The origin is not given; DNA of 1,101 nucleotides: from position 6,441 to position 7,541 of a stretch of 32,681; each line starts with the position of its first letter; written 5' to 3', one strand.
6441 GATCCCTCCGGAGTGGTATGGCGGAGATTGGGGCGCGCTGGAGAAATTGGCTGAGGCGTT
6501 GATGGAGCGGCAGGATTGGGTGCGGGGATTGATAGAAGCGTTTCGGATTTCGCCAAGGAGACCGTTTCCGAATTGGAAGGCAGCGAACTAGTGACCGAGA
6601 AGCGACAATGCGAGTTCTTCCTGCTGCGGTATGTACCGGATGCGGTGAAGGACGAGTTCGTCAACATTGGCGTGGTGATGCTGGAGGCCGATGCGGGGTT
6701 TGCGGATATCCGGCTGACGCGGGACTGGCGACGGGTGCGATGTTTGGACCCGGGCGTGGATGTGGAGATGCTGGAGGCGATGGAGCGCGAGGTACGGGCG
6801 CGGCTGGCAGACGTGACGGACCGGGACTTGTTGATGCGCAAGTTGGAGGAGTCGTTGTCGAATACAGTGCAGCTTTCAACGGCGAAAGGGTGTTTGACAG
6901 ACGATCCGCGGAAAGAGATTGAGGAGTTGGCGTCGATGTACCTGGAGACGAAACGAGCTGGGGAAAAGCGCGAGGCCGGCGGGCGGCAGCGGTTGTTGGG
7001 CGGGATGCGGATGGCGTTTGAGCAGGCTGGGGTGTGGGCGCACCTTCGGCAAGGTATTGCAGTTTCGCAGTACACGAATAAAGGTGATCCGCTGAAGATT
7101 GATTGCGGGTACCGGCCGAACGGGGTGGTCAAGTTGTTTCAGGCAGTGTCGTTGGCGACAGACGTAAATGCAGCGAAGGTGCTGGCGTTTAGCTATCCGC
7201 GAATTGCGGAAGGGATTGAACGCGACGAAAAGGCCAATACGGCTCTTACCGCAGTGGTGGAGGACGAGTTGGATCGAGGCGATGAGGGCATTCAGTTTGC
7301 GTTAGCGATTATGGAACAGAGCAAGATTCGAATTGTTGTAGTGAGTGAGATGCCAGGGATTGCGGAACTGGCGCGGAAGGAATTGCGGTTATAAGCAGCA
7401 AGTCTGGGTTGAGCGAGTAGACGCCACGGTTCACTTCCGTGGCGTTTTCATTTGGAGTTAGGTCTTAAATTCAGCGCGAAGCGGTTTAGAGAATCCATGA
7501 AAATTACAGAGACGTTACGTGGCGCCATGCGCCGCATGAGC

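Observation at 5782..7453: HipA-like kinase + DUF3037 two-gene cassette inserted between terminase and portal: candidate undescribed conflict system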

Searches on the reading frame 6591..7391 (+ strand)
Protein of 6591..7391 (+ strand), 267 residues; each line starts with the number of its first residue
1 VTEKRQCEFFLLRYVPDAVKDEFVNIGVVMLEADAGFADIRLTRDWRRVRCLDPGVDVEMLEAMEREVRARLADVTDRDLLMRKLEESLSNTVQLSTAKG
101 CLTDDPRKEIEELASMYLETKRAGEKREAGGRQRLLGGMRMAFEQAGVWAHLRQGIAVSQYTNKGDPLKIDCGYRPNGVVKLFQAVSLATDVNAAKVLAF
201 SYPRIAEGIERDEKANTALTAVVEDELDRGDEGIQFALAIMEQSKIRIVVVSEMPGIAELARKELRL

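Call 3: search_protein_families(library=pfam, proteins=[window:6591-7391:+], max_evalue=0.1)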
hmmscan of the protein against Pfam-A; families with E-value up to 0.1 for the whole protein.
window:6591-7391:+ (267 aa): 1 family
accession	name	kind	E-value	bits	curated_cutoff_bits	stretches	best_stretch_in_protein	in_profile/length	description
PF11236.13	DUF3037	-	6.6e-24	84.8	22.6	1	11-117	3-117/118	Protein of unknown function (DUF3037)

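Call 4: search_protein_families(library=padloc, proteins=[window:6591-7391:+], max_evalue=1)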
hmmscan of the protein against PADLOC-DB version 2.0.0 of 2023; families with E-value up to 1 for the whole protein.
window:6591-7391:+ (267 aa): 1 family
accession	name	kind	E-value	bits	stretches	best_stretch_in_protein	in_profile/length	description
PDLC04767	PDC-M66B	-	1.4e-15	55.6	1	7-254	4-262/281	-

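Call 5: search_protein_families(library=ncbifam, proteins=[window:6591-7391:+], max_evalue=1)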
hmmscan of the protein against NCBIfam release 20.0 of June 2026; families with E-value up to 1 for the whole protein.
window:6591-7391:+ (267 aa): 0 families

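Call 6: search_protein_families(library=phrogs, proteins=[window:6591-7391:+], max_evalue=0.1)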
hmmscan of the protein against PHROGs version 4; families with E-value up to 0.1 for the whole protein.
window:6591-7391:+ (267 aa): 2 families
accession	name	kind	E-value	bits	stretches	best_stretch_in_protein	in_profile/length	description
phrog_5137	-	unknown function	1.4e-13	52.3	1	5-130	3-141/279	-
phrog_14695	-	unknown function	0.04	14.3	1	8-52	19-63/289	-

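Call 22: find_homologous_proteins(query=window:6591-7391:+)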
Query window:6591-7391:+ (267 aa): 5802 proteins with E <= 0.001 among 7152 candidates; the best 120 are listed.
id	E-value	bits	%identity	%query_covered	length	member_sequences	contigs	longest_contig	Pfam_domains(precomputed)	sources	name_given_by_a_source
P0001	2.9e-168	575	100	100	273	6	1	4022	PF11236.14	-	-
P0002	1.4e-148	511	89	100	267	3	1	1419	PF11236.14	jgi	jgi:hypothetical protein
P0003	2.6e-145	500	87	100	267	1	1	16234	PF11236.14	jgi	jgi:hypothetical protein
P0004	1.5e-144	498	88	99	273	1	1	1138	PF11236.14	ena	-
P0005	9.4e-143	492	86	100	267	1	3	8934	PF11236.14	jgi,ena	-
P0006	6.3e-137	473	81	100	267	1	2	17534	PF11236.14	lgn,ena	-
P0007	1.8e-135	468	80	100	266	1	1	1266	PF11236.14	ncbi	-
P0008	1.0e-131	456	77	100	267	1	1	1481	PF11236.14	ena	-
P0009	5.1e-131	453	77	100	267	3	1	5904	PF11236.14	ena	-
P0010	7.2e-131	453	76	100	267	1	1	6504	PF11236.14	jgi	jgi:hypothetical protein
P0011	9.8e-131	452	78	100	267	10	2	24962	PF11236.14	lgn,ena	-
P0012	1.8e-130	452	78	100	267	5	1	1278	PF11236.14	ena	-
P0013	2.1e-127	442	77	100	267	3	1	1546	PF11236.14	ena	-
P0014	5.4e-127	440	75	100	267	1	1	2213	PF11236.14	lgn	-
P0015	1.9e-126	438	76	100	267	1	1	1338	PF11236.14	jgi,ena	-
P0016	1.3e-124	432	73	100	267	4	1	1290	PF11236.14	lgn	-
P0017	7.8e-123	427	72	100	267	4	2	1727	PF11236.14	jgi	-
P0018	2.0e-120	419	72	99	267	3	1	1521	PF11236.14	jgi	-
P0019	6.7e-119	414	70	100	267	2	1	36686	PF11236.14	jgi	jgi:hypothetical protein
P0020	7.7e-119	413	70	100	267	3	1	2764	PF11236.14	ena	-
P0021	1.3e-118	413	72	100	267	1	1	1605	PF11236.14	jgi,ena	-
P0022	6.5e-118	410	69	100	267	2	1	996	PF11236.14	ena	-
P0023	8.0e-117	407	69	100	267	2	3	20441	PF11236.14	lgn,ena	-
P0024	2.9e-116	405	71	100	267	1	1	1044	PF11236.14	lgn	-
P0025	7.0e-116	404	69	100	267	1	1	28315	PF11236.14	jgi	jgi:hypothetical protein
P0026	2.5e-114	399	68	100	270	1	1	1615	PF11236.14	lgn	-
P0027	3.8e-114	398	69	100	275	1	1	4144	PF11236.14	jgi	jgi:hypothetical protein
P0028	1.3e-113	396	67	100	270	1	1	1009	PF11236.14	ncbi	-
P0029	1.0e-111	390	67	100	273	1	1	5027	PF11236.14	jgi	jgi:hypothetical protein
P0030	1.1e-111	390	67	100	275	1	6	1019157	PF11236.14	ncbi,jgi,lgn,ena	jgi:hypothetical protein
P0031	2.6e-111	389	67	100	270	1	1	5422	PF11236.14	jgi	jgi:hypothetical protein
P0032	3.1e-111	389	66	100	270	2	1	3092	PF11236.14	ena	-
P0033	3.5e-111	388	67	100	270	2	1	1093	PF11236.14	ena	-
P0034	3.7e-111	388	67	100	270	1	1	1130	PF11236.14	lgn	-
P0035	1.3e-110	387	67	100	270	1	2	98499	PF11236.14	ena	-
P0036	1.4e-110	386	66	100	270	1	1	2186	PF11236.14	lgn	-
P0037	1.8e-110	386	67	100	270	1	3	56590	PF11236.14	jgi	jgi:hypothetical protein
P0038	2.2e-110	386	68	100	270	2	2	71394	PF11236.14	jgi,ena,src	jgi:hypothetical protein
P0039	2.4e-110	386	68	100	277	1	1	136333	PF11236.14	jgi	-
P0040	2.4e-110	386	67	100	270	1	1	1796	PF11236.14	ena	-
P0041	3.6e-110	385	65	100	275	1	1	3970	PF11236.14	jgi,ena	jgi:hypothetical protein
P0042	3.9e-110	385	66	100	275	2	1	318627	PF11236.14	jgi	jgi:hypothetical protein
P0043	5.3e-110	385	65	99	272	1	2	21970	PF11236.14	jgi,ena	-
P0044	6.0e-110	384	66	100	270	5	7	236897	PF11236.14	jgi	jgi:hypothetical protein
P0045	6.0e-110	384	67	100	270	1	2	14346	PF11236.14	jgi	jgi:Protein of unknown function (DUF3037)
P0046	7.9e-110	384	66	100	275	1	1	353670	PF11236.14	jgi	jgi:hypothetical protein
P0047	3.3e-109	382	66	100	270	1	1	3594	PF11236.14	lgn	-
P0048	3.5e-109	382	65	100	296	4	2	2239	PF11236.14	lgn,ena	-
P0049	3.6e-109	382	69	100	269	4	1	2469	PF11236.14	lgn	-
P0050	8.1e-109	381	66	100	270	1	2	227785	PF11236.14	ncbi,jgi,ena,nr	ncbi:MAG TPA: DUF3037 domain-containing protein [Candidatus Acidoferrum sp.]|jgi:hypothetical protei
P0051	8.5e-109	381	66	100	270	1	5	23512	PF11236.14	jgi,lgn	jgi:hypothetical protein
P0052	8.6e-109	381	65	100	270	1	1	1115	PF11236.14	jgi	-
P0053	2.0e-108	379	65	99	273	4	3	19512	PF11236.14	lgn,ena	-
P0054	2.4e-108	379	65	100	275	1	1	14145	PF11236.14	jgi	jgi:hypothetical protein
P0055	3.0e-108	379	65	100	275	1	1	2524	PF11236.14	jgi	jgi:Protein of unknown function (DUF3037)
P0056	3.3e-108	379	66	100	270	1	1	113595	PF11236.14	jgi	jgi:Protein of unknown function (DUF3037)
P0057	4.7e-108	378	65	100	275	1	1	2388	PF11236.14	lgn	-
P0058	2.3e-107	376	65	100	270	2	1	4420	PF11236.14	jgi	jgi:hypothetical protein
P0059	4.3e-107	375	64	100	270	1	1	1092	PF11236.14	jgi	jgi:hypothetical protein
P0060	4.4e-107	375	65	100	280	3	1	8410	PF11236.14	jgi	jgi:hypothetical protein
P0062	6.1e-106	371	66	100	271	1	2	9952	PF11236.14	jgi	jgi:hypothetical protein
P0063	6.6e-106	371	64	100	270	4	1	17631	PF11236.14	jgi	jgi:hypothetical protein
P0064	7.8e-106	371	65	100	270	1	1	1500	PF11236.14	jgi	jgi:hypothetical protein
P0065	1.6e-105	370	65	99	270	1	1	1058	PF11236.14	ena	-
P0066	3.6e-105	369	64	99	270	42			PF11236.14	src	-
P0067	4.5e-105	368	67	100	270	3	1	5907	PF11236.14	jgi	jgi:Protein of unknown function (DUF3037)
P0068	1.9e-104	366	65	100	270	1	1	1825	PF11236.14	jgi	jgi:Protein of unknown function (DUF3037)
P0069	3.6e-104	365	62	100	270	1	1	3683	PF11236.14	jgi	jgi:Protein of unknown function (DUF3037)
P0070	4.1e-104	365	65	100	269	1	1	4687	PF11236.14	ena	-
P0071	6.0e-104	365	64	100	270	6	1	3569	PF11236.14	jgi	-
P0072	9.0e-104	364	64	100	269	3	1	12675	PF11236.14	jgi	jgi:hypothetical protein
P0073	3.5e-103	362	63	100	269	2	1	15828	PF11236.14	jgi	-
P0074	4.1e-103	362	63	99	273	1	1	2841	PF11236.14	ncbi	-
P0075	1.1e-102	361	61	100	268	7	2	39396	PF11236.14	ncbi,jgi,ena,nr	ncbi:MAG TPA: DUF3037 domain-containing protein [Terriglobales bacterium]|jgi:hypothetical protein|n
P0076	1.3e-102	360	63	99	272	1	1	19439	PF11236.14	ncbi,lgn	ncbi:MAG: DUF3037 domain-containing protein [Terriglobales bacterium]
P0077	2.6e-102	359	63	98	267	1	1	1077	PF11236.14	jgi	jgi:hypothetical protein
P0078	2.8e-102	359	64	99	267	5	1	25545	PF11236.14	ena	-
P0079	5.2e-102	358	63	100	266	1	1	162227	PF11236.14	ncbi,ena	-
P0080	5.4e-102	358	65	99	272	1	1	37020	PF11236.14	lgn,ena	-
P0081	8.1e-102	358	61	100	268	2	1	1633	PF11236.14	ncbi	-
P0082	9.1e-102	358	62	100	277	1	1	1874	PF11236.14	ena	-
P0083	2.1e-101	356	64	100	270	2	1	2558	PF11236.14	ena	-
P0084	3.7e-101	356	64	100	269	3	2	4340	PF11236.14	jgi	jgi:hypothetical protein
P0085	6.2e-101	355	64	100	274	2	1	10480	PF11236.14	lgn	-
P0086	7.7e-101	355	63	100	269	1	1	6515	PF11236.14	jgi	jgi:hypothetical protein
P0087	1.2e-100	354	62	100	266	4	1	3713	PF11236.14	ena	-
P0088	1.2e-100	354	65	100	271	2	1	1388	PF11236.14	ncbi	-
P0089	1.4e-100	354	60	100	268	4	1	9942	PF11236.14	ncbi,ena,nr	ncbi:MAG TPA: DUF3037 domain-containing protein [Terriglobales bacterium]|nr:DUF3037 domain-containi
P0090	2.7e-100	353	60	100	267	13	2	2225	PF11236.14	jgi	jgi:hypothetical protein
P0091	4.0e-100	352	62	98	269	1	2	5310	PF11236.14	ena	-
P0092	4.1e-100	352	60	100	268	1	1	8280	PF11236.14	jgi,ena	jgi:hypothetical protein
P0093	4.3e-100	352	62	100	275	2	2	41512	PF11236.14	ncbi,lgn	-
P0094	6.0e-100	352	62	100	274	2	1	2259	PF11236.14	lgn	-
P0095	6.6e-100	351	63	100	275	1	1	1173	PF11236.14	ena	-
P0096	2.2e-99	350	62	100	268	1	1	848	PF11236.14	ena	-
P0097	2.3e-99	350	61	100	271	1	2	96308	PF11236.14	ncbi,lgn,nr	ncbi:MAG: DUF3037 domain-containing protein [Acidobacteria bacterium]|nr:DUF3037 domain-containing p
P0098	2.3e-99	350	62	100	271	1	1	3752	PF11236.14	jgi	-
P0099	2.5e-99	350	63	99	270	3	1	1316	PF11236.14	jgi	jgi:hypothetical protein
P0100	4.6e-99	349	62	100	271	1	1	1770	PF11236.14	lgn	-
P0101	5.2e-99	349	60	100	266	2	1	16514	PF11236.14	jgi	jgi:hypothetical protein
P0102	6.9e-99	348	59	100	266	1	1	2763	PF11236.14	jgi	jgi:hypothetical protein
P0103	1.9e-98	347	61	100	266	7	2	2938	PF11236.14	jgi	jgi:hypothetical protein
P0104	1.9e-98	347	60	100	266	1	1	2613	PF11236.14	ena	-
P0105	2.2e-98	346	61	100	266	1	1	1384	PF11236.14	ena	-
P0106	2.4e-98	346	61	100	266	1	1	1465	PF11236.14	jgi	jgi:hypothetical protein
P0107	4.0e-98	346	63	100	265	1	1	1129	PF11236.14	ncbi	-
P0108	4.1e-98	346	63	100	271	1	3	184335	PF11236.14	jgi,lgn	jgi:hypothetical protein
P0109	4.4e-98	345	61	100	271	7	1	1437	PF11236.14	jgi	-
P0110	4.6e-98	345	62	100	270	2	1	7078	PF11236.14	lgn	-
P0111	5.8e-98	345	61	100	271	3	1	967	PF11236.14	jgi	-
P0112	6.9e-98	345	60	100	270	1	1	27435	PF11236.14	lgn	-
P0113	7.4e-98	345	62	100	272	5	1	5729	PF11236.14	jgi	-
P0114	8.2e-98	345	61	100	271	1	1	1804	PF11236.14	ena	-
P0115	8.5e-98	345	61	100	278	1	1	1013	PF11236.14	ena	-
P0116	1.2e-97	344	58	99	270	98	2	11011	PF11236.14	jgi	-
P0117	1.3e-97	344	59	100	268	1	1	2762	PF11236.14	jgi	jgi:hypothetical protein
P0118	1.6e-97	344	60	99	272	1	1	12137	PF11236.14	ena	-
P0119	1.6e-97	344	59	100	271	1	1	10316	PF11236.14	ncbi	ncbi:MAG: DUF3037 domain-containing protein [Terriglobales bacterium]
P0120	1.8e-97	344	60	100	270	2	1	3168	PF11236.14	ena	-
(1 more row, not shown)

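Call 24: find_encoding_contigs(protein=P0019, flank=10000, max_places=3)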
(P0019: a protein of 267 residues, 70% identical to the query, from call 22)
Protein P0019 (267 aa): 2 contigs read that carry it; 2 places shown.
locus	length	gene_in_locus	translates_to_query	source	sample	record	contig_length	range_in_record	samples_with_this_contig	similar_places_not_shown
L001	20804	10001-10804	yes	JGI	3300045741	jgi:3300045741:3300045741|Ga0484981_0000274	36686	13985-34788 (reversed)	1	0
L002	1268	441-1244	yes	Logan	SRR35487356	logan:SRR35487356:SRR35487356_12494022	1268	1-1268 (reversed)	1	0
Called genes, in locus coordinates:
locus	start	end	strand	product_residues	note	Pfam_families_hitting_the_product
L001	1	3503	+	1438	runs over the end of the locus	PF12789:PTR (weak)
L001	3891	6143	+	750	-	PF01522:Polysacc_deac_1 (faint)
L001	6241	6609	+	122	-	-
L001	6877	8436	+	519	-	-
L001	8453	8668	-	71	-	-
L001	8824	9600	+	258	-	PF20613:HipA_2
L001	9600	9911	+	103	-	PF05635:23S_rRNA_IVP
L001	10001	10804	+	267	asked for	PF11236:DUF3037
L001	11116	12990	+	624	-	-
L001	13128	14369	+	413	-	PF04860:Phage_portal, PF06074:Portal_Mu (faint)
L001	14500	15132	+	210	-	-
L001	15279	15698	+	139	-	-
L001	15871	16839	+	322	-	-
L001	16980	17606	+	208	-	PF24163:HCP (faint)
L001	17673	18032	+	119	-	-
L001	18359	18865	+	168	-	-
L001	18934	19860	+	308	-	-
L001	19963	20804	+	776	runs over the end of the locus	-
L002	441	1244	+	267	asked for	PF11236:DUF3037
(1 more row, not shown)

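Call 25: find_encoding_contigs(protein=P0025, flank=10000, max_places=3)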
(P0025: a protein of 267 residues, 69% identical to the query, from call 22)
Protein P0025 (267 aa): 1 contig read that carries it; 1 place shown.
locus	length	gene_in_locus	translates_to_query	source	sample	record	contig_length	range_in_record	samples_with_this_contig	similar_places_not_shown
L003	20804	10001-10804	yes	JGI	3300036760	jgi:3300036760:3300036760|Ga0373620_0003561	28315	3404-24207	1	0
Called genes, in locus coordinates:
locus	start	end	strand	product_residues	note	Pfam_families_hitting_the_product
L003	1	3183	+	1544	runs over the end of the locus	-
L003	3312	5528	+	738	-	PF01522:Polysacc_deac_1 (weak)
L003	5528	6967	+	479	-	-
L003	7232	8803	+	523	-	-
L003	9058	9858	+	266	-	PF20613:HipA_2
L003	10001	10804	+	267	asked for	PF11236:DUF3037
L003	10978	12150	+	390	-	PF04860:Phage_portal, PF06074:Portal_Mu (weak)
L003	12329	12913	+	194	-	-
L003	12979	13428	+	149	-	-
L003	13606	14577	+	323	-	-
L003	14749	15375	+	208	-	-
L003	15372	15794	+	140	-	-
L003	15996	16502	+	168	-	-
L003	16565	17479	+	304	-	-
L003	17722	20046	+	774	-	-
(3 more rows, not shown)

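Call 26: find_encoding_contigs(protein=P0030, flank=10000, max_places=3)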
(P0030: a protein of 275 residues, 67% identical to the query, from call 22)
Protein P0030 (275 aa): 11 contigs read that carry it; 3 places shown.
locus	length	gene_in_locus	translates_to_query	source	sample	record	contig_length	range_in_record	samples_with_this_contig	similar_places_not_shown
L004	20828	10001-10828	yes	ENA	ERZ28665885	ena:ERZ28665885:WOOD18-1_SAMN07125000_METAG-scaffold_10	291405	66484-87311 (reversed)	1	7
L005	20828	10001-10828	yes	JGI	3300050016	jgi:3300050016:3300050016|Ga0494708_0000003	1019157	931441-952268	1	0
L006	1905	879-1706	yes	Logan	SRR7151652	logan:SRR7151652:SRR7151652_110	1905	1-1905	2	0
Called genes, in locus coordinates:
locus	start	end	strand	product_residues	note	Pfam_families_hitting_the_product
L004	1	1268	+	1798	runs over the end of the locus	-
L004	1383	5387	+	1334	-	PF13229:Beta_helix (weak)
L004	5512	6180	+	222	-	-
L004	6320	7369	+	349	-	-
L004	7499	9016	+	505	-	-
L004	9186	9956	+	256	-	PF20613:HipA_2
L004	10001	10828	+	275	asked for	PF11236:DUF3037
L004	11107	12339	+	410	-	PF04860:Phage_portal, PF06074:Portal_Mu (faint)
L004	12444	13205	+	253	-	-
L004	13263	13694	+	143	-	-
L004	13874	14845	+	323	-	-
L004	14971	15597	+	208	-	-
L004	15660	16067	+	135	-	-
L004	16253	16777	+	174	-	-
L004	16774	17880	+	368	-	-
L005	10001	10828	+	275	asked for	PF11236:DUF3037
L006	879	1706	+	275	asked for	PF11236:DUF3037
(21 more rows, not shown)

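Call 28: find_related_loci(query=window:6591-7391:+, collection=genome_contigs, flank=10000)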
Query window:6591-7391:+ (267 aa) in genome_contigs; peptide patterns used: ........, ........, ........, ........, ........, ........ (x = any residue, [..] = any of these).
96 stretches matched a pattern; 3 encode a relative of the query (tblastn E <= 1e-3); 3 distinct loci.
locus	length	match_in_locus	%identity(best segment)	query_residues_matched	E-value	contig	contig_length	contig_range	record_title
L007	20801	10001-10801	78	1-267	3e-141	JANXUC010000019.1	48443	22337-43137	MAG: Acidobacteriaceae bacterium isolate 339R_metabat_262 339R_k141_364673, whole genome shotgun sequence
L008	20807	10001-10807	60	1-267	1e-102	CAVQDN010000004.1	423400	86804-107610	MAG: uncultured Acidobacteriaceae bacterium isolate MFD03346.bin.2.99 genome assembly, contig: contig_15392, whole genom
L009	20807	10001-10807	59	1-267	1e-101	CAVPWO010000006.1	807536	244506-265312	MAG: uncultured Acidobacteriaceae bacterium isolate MFD10064.bin.1.18 genome assembly, contig: contig_12582, whole genom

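Call 33: search_dna_similar(query=window:6591-7391:+, collection=phages, mode=protein, max_evalue=0.001, max_rows=30)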
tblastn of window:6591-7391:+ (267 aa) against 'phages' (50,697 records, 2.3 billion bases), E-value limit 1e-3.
Records with a match: 1; places in all: 1; records where one place covers at least 80% of the query: 0.
Best place of each record, by identity: <60% 1.
By first word of the organism name: Klebsiella 1.
By host as written in the record: Klebsiella pneumoniae 1.
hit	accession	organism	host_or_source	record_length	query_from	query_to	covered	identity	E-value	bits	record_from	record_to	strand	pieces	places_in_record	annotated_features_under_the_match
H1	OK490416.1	Klebsiella phage Kp4864-1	Klebsiella pneumoniae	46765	7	128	46%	27.9%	1e-5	52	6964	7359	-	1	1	record has no annotation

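Call 47: search_solved_structures(query=window:6591-7391:+, max_evalue=10, show_alignments=2)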
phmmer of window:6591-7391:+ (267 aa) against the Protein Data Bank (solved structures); distinct sequences matched with E-value up to 10: 0.

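Call 58: predict_structure(alignment_id=A1)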
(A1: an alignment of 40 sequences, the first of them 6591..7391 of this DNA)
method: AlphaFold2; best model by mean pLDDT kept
length: 267 residues; sequences in the alignment: 40
mean_pLDDT: 83.1   pTM: 0.53
mean pLDDT of the five models: 83.1, 82.7, 81.3, 80.6, 76.0
residues with pLDDT >= 90: 81; 70-90: 160; 50-70: 17; < 50: 9
segments of 3 or more residues with pLDDT < 50: 121-128
pLDDT, mean of each block of 10 residues (from residue 1): 75 77 83 80 81 81 81 69 72 80 84 77 44 89 96 90 81 94 91 81 91 95 89 83 93 96 93
secondary structure, 60 per line:
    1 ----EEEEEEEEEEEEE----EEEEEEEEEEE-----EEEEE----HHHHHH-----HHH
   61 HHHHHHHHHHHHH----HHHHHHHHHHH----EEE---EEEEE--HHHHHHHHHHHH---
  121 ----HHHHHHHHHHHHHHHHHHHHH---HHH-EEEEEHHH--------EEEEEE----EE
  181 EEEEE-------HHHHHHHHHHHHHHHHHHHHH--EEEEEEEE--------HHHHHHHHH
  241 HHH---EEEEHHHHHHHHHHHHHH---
elements in order: E5-17 E22-32 E38-42 H47-52 H58-73 H78-88 E93-95 E99-103 H106-117 H125-145 E153-157 E169-174 E179-185 H193-213 E216-223 H232-243 E247-250 H251-264

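Call 59: get_annotated_region(hit=H1, flank=6000)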
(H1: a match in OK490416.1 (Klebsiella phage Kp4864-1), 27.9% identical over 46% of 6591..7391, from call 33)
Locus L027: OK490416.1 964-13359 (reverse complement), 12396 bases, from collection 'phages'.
description: UNVERIFIED: Klebsiella phage Kp4864-1, complete genome.
organism: Klebsiella phage Kp4864-1 (NCBI taxid 2895873)
taxonomy: Viruses; Duplodnaviria; Heunggongvirae; Uroviricota; Caudoviricetes
host: Klebsiella pneumoniae; source: -; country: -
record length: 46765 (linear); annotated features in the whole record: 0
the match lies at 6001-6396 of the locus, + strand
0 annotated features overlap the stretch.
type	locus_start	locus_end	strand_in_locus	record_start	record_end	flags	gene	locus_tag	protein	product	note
